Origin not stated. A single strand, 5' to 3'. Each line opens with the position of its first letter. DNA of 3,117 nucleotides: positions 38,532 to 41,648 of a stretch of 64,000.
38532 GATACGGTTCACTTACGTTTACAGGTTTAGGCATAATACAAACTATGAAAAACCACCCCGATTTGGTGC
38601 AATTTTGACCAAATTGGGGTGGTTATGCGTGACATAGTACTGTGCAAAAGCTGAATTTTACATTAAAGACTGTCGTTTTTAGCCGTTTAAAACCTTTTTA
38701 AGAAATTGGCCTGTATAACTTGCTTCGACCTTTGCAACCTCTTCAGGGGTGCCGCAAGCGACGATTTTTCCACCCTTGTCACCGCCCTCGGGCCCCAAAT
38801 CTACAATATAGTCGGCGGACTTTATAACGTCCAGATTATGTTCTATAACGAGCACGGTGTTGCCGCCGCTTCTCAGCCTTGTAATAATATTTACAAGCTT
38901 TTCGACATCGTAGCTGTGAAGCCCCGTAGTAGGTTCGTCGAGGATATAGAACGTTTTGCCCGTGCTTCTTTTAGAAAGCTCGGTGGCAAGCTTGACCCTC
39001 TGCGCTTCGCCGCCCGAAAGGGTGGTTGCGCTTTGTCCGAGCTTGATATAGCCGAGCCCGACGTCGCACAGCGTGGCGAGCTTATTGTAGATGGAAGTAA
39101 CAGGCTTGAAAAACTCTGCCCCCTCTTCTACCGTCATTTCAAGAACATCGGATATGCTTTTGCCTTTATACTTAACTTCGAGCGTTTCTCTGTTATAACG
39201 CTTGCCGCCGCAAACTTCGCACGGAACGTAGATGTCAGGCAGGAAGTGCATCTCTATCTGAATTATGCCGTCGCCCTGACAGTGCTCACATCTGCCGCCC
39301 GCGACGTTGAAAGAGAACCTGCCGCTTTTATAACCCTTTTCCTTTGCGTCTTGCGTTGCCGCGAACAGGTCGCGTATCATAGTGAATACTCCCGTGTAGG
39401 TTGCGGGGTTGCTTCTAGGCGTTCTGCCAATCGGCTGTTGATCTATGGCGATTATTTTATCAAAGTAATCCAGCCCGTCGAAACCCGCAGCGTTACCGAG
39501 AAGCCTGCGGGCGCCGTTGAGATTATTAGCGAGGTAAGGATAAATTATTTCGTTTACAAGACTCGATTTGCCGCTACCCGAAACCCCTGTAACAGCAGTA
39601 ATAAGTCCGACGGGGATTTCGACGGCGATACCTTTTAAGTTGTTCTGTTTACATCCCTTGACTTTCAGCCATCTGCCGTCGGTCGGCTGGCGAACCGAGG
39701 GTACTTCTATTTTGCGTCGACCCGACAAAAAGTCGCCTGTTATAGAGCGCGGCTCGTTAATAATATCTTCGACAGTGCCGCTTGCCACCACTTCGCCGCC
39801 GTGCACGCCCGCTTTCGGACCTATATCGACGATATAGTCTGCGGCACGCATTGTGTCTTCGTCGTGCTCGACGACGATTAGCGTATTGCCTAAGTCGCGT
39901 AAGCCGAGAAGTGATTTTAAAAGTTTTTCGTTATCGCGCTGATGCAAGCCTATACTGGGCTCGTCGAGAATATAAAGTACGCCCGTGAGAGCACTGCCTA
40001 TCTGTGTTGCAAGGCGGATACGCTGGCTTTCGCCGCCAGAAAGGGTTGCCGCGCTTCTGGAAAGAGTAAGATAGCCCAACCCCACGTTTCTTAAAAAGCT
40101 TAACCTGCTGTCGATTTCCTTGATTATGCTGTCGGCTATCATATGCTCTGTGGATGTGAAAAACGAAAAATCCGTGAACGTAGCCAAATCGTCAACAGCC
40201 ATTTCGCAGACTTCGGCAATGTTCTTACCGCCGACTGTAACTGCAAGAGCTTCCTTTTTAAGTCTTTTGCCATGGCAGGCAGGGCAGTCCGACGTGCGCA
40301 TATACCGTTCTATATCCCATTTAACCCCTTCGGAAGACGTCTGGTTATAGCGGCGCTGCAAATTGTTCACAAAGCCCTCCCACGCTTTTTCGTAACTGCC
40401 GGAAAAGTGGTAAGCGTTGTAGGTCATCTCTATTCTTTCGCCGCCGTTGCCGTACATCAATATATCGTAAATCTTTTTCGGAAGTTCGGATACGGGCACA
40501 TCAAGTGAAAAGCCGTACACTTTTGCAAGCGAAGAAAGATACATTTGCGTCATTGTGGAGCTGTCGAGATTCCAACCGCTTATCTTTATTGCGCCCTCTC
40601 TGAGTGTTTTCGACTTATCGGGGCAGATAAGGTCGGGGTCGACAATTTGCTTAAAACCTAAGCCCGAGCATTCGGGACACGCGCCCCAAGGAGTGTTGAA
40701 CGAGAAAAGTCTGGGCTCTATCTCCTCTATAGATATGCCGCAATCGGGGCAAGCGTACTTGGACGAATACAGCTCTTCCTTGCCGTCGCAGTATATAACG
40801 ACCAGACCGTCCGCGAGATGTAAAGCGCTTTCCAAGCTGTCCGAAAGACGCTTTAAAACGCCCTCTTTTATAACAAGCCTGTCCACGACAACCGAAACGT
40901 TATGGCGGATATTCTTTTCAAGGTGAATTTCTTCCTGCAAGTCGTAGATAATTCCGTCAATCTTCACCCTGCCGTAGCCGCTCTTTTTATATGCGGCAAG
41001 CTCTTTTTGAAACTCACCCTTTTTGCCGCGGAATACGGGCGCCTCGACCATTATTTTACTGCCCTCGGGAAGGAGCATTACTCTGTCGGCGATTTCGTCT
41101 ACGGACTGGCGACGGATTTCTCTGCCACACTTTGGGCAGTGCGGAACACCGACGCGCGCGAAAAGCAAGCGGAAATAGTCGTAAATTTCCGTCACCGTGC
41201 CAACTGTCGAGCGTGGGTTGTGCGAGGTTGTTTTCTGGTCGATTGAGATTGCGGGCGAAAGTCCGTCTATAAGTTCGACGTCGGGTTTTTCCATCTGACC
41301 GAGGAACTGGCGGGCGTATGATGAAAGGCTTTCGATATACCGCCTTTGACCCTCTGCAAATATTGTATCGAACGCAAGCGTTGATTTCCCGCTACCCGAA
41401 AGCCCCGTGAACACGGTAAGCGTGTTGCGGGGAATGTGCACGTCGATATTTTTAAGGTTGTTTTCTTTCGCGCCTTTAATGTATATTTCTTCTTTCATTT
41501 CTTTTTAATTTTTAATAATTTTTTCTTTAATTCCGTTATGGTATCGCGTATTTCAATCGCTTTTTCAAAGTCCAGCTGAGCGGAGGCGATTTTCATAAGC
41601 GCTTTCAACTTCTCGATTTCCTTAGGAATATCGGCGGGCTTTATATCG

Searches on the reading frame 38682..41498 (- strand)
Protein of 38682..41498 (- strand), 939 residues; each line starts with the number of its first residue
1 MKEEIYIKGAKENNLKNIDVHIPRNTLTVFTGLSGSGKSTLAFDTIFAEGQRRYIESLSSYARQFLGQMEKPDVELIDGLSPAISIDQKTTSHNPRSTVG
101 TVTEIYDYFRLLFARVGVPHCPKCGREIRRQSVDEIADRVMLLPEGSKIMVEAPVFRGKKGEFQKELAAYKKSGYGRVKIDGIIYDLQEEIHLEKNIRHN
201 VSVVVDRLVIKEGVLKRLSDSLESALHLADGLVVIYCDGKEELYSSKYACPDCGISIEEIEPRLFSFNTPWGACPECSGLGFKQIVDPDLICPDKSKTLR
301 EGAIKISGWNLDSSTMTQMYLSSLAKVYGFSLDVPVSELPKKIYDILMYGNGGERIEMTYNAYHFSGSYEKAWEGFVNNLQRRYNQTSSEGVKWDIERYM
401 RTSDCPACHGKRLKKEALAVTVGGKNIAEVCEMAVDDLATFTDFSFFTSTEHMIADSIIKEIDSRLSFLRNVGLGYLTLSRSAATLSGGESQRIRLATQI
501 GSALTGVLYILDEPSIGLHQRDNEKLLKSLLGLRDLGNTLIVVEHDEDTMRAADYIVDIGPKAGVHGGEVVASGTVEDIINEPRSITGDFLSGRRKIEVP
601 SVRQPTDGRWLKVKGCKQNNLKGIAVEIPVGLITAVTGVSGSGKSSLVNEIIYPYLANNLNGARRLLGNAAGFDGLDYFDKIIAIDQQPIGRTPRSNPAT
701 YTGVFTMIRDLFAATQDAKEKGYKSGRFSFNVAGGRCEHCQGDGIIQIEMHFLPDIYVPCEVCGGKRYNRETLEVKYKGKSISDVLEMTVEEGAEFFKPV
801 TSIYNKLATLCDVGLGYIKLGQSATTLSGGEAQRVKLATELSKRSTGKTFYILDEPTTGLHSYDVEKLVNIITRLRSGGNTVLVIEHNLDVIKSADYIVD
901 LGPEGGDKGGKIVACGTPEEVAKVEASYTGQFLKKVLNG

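Call 8: search_protein_families(library=pfam, proteins=[window:38682-41498:-], max_evalue=0.001)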
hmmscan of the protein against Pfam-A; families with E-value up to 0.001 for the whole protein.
window:38682-41498:- (939 aa): 10 families
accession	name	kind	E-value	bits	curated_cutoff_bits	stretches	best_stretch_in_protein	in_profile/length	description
PF17760.6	UvrA_inter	-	2.2e-35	121.3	23.3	1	131-236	1-106/109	UvrA interaction domain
PF17755.6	UvrA_DNA-bind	-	9.5e-34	116.5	23.2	1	287-398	1-110/110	UvrA DNA-binding domain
PF00005.33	ABC_tran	-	5.3e-20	72.9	25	1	803-858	85-137/137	ABC transporter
PF02463.25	SMC_N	-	2.9e-12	46.9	40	0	825-900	135-210/220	RecF/RecN/SMC N terminal domain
PF13555.12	AAA_29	-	4.2e-08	33.2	27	0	19-41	16-38/61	P-loop containing region of AAA domain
PF13304.12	AAA_21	-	2.4e-06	28.3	27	0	833-884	243-295/304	AAA domain, putative AbiEii toxin, Type IV TA system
PF03193.22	RsgA_GTPase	-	4.6e-06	27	30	0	618-652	94-127/174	RsgA GTPase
PF13191.12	AAA_16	-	8.7e-05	23.5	32.6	0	634-653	27-46/167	AAA ATPase domain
PF09723.15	Zn_ribbon_8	-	9.1e-05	22.8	34.4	0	248-279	6-34/41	Zinc ribbon domain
PF20703.3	nSTAND1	-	0.00029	21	27.1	0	633-658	35-60/379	Novel STAND NTPase 1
